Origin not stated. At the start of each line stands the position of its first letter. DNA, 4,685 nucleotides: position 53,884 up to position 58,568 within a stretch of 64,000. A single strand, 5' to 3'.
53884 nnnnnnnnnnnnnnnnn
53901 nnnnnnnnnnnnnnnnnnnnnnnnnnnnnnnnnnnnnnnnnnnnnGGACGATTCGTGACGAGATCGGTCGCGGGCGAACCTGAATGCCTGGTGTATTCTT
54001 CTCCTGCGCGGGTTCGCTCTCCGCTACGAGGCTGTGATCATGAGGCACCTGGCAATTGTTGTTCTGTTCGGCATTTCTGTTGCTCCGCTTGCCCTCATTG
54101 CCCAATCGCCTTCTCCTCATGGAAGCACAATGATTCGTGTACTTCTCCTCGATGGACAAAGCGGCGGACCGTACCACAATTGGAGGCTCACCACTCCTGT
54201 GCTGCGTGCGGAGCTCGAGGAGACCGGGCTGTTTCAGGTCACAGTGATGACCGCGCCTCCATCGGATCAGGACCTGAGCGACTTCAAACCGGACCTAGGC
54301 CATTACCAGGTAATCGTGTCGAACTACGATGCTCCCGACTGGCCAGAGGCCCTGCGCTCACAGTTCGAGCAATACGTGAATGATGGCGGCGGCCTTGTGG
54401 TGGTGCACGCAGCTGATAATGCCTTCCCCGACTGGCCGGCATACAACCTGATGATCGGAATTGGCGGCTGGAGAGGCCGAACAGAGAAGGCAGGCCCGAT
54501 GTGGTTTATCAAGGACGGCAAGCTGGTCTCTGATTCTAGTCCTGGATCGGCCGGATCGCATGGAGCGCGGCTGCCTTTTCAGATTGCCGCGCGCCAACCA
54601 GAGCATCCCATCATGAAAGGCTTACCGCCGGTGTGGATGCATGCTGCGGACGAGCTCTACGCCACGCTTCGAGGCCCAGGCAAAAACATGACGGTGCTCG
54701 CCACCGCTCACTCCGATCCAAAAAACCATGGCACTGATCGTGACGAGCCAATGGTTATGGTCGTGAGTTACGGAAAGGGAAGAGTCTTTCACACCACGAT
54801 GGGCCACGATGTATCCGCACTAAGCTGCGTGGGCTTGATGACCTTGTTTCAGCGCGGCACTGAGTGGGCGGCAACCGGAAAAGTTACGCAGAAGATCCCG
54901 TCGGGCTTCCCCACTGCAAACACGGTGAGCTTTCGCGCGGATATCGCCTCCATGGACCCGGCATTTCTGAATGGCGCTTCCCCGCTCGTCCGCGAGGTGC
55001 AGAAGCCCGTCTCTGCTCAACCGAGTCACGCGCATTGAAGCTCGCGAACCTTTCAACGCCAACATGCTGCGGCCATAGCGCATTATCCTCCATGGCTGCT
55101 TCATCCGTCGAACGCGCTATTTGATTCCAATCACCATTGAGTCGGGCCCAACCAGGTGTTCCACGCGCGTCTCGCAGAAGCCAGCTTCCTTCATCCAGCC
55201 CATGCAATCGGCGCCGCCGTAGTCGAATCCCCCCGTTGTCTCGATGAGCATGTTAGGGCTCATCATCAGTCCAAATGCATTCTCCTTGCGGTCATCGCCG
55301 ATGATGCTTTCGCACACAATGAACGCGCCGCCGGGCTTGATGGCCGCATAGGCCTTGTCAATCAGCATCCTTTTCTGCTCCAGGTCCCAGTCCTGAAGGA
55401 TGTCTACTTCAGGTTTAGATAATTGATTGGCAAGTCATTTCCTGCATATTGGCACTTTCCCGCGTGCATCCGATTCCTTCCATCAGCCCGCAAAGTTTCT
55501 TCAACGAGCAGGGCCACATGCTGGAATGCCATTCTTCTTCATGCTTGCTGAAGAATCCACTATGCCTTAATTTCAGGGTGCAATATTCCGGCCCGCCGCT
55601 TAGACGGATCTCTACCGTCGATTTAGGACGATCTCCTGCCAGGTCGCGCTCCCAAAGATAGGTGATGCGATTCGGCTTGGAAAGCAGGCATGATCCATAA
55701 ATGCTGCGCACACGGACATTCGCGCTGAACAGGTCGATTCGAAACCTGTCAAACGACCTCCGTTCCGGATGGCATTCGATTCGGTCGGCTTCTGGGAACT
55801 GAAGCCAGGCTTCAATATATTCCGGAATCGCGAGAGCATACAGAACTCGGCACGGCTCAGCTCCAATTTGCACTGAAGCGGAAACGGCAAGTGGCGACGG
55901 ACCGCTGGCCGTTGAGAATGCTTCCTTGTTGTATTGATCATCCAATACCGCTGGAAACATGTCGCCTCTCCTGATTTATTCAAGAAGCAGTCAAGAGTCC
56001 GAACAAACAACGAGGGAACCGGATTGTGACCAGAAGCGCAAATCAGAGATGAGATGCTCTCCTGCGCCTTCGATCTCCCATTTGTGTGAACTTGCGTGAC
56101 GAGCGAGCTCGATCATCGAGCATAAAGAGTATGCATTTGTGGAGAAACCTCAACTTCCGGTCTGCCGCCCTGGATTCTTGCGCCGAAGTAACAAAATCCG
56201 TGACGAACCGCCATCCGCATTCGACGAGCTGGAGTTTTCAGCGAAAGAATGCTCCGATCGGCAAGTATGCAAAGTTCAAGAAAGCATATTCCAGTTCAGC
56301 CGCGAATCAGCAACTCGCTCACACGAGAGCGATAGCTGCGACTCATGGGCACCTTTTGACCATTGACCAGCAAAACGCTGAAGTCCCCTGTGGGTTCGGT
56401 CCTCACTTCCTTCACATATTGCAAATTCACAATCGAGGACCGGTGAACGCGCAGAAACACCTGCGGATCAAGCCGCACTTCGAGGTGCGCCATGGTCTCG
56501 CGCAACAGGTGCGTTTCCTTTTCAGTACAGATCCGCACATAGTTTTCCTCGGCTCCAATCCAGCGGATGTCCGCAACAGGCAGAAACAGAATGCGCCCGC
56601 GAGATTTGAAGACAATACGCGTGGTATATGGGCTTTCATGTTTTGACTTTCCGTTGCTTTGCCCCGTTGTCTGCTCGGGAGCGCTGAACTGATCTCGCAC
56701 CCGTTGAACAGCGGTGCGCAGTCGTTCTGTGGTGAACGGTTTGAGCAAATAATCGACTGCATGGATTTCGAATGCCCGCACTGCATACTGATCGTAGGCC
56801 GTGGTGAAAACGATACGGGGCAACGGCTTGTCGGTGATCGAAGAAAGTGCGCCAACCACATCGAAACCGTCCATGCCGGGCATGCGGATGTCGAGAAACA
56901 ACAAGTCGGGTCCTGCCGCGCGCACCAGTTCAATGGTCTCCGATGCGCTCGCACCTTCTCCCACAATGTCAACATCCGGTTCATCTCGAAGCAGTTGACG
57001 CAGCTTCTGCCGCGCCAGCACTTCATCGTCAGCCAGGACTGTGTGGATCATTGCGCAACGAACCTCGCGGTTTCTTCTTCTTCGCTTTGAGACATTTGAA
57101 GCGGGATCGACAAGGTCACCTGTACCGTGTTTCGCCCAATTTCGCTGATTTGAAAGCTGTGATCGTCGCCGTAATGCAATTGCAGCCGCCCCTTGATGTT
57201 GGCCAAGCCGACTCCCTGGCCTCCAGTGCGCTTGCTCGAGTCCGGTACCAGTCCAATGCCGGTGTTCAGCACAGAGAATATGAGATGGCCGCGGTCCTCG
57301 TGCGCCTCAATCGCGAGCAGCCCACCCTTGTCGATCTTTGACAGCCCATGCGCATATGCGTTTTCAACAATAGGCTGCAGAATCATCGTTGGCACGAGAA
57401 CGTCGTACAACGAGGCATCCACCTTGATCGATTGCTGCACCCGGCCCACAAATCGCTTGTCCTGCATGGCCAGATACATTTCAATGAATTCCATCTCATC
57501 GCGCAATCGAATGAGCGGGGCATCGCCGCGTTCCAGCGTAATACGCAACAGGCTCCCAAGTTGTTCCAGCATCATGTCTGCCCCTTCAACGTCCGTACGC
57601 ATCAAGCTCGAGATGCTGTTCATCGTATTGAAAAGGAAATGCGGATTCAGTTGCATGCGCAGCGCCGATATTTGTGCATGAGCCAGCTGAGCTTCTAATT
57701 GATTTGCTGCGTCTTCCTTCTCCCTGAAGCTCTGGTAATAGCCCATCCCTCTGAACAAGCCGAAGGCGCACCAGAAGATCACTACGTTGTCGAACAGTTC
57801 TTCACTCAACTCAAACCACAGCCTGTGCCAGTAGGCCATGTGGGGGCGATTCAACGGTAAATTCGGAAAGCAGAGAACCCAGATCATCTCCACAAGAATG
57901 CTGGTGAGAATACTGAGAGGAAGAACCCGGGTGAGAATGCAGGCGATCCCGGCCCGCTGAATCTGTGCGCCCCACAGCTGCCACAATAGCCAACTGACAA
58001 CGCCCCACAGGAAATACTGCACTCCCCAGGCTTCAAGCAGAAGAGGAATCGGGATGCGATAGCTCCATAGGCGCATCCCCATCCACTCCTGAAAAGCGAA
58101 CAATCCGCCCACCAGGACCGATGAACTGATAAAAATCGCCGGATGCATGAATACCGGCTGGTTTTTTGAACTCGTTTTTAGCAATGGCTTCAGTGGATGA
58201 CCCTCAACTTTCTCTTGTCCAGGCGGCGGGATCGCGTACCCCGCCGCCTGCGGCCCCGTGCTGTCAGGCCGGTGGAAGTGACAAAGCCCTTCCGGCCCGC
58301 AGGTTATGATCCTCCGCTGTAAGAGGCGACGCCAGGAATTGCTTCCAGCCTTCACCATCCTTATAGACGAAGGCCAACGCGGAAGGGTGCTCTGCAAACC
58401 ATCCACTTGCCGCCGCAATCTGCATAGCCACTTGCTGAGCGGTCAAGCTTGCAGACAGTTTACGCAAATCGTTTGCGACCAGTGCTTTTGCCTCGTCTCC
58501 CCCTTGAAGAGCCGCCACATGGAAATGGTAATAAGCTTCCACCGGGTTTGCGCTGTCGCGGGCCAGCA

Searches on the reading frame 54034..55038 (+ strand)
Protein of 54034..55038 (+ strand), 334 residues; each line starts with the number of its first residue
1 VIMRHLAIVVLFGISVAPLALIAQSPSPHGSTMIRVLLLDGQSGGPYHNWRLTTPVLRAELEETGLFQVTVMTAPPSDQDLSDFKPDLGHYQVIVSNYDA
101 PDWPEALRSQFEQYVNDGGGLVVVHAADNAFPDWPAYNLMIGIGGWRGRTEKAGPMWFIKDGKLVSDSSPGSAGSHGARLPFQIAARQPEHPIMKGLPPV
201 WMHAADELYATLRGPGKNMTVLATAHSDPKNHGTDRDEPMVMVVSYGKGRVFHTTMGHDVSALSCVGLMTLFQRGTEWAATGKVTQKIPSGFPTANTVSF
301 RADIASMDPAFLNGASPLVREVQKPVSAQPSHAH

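Call 75: search_protein_families(library=pfam, proteins=[window:54034-55038:+], max_evalue=0.00001)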
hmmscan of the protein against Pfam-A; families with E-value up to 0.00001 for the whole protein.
window:54034-55038:+ (334 aa): 1 family
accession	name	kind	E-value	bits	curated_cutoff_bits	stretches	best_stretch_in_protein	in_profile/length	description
PF06283.17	ThuA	-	8.3e-30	105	33.4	1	35-279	1-209/209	Trehalose utilisation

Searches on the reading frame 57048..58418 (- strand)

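Call 75: search_protein_families(library=pfam, proteins=[window:57048-58418:-], max_evalue=0.00001)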
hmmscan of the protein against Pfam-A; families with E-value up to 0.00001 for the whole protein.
window:57048-58418:- (456 aa): 2 families
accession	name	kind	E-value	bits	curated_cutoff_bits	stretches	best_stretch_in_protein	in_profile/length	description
PF06580.19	His_kinase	-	7.3e-23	81.1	25.2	1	248-325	1-79/81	Histidine kinase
PF02518.31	HATPase_c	-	2.7e-06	28.2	26.4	1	345-441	8-110/111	Histidine kinase-, DNA gyrase B-, and HSP90-like ATPase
